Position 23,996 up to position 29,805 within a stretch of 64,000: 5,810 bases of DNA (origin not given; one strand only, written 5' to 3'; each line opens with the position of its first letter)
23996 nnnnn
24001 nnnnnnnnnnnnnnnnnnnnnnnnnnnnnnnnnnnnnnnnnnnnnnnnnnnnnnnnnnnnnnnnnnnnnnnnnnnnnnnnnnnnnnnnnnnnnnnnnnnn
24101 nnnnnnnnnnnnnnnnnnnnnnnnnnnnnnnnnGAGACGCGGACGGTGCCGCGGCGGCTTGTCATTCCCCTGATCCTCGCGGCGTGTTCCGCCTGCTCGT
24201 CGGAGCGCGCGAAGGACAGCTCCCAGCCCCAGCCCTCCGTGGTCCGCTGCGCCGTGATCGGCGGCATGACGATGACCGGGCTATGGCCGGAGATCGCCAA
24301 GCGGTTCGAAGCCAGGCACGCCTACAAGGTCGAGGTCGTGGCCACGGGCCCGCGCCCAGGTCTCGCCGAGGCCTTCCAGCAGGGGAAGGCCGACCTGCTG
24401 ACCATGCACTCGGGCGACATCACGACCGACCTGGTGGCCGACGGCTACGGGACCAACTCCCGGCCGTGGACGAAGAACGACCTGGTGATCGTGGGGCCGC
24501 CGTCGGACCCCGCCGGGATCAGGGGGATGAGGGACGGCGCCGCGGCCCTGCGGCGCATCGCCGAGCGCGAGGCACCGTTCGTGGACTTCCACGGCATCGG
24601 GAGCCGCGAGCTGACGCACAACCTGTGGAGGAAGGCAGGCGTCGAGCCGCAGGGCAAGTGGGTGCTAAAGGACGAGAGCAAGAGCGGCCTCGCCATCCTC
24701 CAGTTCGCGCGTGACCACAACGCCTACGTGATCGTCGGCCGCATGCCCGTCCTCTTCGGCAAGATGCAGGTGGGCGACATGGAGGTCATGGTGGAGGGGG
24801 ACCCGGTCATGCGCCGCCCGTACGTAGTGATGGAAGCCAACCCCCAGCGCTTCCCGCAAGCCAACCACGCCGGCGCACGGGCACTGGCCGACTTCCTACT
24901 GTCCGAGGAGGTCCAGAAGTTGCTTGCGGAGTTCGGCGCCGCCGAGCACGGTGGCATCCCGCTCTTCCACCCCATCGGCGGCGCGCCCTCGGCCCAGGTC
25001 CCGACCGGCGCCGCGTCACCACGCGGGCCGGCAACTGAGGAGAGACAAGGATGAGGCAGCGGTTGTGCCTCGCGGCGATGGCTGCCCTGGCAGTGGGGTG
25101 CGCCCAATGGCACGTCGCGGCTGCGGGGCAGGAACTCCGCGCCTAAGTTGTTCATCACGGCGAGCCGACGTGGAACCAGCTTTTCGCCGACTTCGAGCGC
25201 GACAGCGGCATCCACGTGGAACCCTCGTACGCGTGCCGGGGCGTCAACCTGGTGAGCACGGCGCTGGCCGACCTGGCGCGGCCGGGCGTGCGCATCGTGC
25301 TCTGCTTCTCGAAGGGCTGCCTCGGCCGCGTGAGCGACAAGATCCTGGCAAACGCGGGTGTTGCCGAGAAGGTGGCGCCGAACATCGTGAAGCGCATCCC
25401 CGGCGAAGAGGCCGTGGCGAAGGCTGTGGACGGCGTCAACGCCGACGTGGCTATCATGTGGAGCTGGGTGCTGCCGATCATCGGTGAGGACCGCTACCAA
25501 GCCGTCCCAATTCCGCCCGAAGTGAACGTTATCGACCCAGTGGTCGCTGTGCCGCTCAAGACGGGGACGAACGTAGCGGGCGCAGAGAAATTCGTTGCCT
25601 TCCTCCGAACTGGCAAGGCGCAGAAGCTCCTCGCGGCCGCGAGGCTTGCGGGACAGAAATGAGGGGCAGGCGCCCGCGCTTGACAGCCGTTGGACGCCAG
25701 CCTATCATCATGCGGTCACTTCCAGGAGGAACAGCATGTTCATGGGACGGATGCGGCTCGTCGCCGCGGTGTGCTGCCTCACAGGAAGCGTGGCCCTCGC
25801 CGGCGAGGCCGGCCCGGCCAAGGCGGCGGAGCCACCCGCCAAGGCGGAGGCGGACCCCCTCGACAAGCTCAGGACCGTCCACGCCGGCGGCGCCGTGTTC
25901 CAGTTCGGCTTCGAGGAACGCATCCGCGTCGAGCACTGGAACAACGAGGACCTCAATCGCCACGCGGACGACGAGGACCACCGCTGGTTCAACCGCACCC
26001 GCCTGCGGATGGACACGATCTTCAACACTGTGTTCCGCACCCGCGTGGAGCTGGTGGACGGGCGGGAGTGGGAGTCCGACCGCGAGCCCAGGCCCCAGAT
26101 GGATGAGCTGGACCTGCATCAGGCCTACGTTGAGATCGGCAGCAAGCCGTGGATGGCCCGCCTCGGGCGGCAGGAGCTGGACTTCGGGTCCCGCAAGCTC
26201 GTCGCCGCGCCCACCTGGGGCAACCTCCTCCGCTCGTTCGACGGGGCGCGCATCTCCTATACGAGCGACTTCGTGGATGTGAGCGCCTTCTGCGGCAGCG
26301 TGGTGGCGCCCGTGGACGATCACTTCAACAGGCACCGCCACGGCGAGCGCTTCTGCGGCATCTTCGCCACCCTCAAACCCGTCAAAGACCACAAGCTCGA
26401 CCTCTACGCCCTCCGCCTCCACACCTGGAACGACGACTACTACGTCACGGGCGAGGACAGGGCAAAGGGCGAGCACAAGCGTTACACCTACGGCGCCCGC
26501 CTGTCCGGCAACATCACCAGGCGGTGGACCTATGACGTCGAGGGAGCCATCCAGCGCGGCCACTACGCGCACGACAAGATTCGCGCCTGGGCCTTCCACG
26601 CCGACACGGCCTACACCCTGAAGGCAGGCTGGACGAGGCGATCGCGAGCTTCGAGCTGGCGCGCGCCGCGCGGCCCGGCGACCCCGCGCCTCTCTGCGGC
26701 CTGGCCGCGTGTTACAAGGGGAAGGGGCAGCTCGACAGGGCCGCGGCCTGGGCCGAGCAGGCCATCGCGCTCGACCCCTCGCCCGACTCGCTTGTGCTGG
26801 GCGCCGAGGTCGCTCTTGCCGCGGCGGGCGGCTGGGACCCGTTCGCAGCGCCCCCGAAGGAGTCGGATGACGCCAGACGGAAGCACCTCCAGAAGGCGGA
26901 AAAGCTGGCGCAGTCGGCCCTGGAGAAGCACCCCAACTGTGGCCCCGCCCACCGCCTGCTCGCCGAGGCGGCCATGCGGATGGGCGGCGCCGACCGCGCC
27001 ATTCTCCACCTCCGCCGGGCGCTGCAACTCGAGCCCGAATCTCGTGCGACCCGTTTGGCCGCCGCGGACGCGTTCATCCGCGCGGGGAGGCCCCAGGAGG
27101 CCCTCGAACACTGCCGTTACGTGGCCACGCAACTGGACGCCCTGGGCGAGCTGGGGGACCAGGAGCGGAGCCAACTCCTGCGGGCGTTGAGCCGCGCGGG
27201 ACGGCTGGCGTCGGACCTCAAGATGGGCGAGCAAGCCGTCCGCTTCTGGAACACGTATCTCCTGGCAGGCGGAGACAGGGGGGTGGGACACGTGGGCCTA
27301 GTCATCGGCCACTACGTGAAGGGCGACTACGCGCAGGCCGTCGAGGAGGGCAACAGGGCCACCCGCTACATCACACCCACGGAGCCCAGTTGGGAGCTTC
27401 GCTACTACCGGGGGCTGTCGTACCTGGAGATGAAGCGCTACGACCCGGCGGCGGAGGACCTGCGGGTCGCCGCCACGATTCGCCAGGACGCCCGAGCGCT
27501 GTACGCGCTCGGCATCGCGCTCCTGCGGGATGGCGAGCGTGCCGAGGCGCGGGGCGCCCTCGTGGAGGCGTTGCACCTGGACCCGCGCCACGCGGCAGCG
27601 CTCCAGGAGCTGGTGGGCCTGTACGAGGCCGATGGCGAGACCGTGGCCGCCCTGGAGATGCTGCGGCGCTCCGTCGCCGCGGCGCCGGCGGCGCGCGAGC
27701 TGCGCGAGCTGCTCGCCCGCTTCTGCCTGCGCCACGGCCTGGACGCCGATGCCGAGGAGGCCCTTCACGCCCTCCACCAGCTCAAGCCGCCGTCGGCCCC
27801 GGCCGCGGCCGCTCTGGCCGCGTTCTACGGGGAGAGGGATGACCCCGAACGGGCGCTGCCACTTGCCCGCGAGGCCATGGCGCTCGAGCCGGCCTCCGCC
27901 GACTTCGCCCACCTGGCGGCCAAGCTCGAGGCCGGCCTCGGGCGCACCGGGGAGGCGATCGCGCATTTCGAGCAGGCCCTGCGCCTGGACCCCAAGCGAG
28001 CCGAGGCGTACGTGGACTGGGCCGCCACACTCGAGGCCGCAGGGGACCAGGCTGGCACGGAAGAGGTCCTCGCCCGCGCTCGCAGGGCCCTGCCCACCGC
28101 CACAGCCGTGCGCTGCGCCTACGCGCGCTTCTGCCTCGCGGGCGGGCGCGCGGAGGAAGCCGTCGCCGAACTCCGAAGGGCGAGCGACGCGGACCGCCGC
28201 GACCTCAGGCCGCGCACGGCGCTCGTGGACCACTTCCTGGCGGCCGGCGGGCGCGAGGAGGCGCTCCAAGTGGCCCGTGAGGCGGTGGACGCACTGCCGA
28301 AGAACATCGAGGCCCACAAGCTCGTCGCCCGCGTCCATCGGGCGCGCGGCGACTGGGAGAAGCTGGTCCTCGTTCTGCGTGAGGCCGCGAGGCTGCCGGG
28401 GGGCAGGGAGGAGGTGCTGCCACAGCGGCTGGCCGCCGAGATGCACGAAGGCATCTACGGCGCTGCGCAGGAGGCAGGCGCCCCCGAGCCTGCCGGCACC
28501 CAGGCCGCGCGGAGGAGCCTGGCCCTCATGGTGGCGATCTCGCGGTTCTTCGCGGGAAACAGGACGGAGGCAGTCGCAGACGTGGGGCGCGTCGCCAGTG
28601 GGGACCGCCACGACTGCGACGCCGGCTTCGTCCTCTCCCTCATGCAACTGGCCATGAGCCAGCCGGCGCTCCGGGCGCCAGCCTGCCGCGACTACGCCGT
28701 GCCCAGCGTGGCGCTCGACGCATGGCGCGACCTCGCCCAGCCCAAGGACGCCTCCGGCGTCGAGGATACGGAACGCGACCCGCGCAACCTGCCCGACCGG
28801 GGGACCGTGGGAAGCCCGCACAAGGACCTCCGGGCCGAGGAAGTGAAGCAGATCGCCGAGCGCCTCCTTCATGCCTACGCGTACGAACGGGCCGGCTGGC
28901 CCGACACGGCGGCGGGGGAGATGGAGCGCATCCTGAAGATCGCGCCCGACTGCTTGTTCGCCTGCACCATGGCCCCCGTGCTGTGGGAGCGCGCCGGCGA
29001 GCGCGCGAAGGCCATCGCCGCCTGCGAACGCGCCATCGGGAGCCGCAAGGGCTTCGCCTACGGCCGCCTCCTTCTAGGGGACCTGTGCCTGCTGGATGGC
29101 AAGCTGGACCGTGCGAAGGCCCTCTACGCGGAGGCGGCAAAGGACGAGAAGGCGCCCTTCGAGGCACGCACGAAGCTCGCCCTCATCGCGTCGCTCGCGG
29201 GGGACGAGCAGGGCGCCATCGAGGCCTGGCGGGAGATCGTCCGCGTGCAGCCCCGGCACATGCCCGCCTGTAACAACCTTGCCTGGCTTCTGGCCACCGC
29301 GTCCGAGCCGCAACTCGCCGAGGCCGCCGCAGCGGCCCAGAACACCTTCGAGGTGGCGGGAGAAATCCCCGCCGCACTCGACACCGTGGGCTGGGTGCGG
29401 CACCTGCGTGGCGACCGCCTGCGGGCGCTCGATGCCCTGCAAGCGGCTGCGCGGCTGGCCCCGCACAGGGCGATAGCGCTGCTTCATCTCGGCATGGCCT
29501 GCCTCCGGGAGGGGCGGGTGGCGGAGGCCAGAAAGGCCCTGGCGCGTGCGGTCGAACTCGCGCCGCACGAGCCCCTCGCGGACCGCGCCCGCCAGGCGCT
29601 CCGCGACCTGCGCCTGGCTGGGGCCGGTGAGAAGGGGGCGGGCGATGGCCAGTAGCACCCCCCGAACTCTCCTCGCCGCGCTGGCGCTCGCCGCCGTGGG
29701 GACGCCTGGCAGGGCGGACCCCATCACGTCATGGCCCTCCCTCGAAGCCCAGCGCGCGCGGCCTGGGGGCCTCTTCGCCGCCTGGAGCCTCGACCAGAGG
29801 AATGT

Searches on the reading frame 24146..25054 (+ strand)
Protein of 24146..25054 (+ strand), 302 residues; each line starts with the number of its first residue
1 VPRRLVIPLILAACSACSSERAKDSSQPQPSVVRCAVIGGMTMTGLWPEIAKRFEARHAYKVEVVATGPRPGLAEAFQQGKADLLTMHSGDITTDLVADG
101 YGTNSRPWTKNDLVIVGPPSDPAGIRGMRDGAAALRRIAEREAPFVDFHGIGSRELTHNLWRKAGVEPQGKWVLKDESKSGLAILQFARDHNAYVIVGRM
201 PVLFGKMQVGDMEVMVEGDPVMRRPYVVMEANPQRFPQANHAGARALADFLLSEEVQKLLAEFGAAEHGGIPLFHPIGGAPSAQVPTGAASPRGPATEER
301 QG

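Call 48: search_protein_families(library=pfam, proteins=[window:24146-25054:+], max_evalue=0.001)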
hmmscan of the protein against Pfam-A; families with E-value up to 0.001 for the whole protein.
window:24146-25054:+ (302 aa): 3 families
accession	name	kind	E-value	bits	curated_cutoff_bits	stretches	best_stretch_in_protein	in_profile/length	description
PF13531.11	SBP_bac_11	-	1.4e-16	61.4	25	1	37-264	3-225/227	Bacterial extracellular solute-binding protein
PF12849.12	PBP_like_2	-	8.5e-10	39.3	27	1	50-255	27-267/267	PBP superfamily domain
PF01547.30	SBP_bac_1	-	0.00061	20.3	26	0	44-105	5-73/307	Bacterial extracellular solute-binding protein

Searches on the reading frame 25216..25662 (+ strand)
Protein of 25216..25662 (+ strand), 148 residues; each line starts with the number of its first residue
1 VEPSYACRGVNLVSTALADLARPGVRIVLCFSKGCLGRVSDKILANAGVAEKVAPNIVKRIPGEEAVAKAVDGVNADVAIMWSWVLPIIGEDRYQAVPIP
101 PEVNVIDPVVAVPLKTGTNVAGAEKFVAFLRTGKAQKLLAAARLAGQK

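Call 48: search_protein_families(library=pfam, proteins=[window:25216-25662:+], max_evalue=0.001)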
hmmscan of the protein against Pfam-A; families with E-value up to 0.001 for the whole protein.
window:25216-25662:+ (148 aa): 1 family
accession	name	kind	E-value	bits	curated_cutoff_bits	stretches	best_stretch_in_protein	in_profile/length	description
PF13531.11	SBP_bac_11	-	2e-19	70.7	25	1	15-141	94-223/227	Bacterial extracellular solute-binding protein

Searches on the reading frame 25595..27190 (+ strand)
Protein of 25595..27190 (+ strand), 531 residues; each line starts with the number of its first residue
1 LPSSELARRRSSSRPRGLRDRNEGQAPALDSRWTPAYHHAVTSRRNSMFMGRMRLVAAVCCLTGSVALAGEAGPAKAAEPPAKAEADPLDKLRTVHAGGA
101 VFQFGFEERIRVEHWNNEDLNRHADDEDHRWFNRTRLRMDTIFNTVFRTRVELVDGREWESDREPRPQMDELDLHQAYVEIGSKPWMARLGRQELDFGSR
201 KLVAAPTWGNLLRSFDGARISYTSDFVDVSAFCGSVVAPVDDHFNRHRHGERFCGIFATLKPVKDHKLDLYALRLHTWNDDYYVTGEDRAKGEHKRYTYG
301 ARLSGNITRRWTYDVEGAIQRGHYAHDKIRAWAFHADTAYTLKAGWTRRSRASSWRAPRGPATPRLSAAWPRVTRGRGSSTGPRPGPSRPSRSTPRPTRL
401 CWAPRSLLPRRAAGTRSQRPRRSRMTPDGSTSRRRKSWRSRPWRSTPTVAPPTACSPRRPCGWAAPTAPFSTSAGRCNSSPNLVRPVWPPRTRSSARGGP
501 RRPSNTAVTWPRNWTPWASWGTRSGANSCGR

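Call 48: search_protein_families(library=pfam, proteins=[window:25595-27190:+], max_evalue=0.001)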
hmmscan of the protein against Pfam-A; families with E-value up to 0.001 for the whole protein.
window:25595-27190:+ (531 aa): 1 family
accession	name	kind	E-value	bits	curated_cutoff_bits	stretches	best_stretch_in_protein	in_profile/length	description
PF13372.12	Alginate_exp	-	1e-34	120.4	25.2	1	103-348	4-253/395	Alginate export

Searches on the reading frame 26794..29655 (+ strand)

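Call 48: search_protein_families(library=pfam, proteins=[window:26794-29655:+], max_evalue=0.001)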
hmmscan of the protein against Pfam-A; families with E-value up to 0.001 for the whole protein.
window:26794-29655:+ (953 aa): 18 families
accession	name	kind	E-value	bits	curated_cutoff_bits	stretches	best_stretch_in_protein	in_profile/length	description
PF13428.12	TPR_14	-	2.8e-32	108.3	23.5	0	895-931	3-39/44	Tetratricopeptide repeat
PF14559.12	TPR_19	-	3.3e-30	104.6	25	5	243-309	1-67/68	Tetratricopeptide repeat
PF13432.12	TPR_16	-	1.9e-28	99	32.7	2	873-927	11-65/65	Tetratricopeptide repeat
PF07719.23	TPR_2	-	3.1e-26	89.7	27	2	894-925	2-33/34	Tetratricopeptide repeat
PF00515.34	TPR_1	-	1e-18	66.7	27.8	0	382-401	14-33/34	Tetratricopeptide repeat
PF13181.12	TPR_8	-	6e-15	54.5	25.7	0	373-401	5-33/34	Tetratricopeptide repeat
PF13431.12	TPR_17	-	7.8e-14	51.2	24.4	0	392-419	2-29/34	Tetratricopeptide repeat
PF12895.13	ANAPC3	-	1.8e-13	51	27.2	0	31-106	4-78/82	Anaphase-promoting complex, cyclosome, subunit 3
PF23914.1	TPR_CcmH_CycH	-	6.6e-13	49.2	42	0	42-153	42-145/158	Cytochrome c-type biogenesis protein H TPR domain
PF13424.12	TPR_12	-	2.2e-10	41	30.1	0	29-79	23-74/77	Tetratricopeptide repeat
PF13414.12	TPR_11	-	2.7e-09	37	26.8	1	382-408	7-33/42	TPR repeat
PF13174.12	TPR_6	-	5e-07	30.4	26.3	0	895-924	2-31/33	Tetratricopeptide repeat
PF13429.12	TPR_15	-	3.5e-06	27.1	26.2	0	367-501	144-278/280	Tetratricopeptide repeat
PF25062.1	ARM_TT21_N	-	7.8e-06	26.2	40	0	717-826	56-205/222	Tetratricopeptide repeat protein 21 N-terminal ARM repeat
PF13371.12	TPR_9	-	5.6e-05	23.5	35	0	873-937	9-73/73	Tetratricopeptide repeat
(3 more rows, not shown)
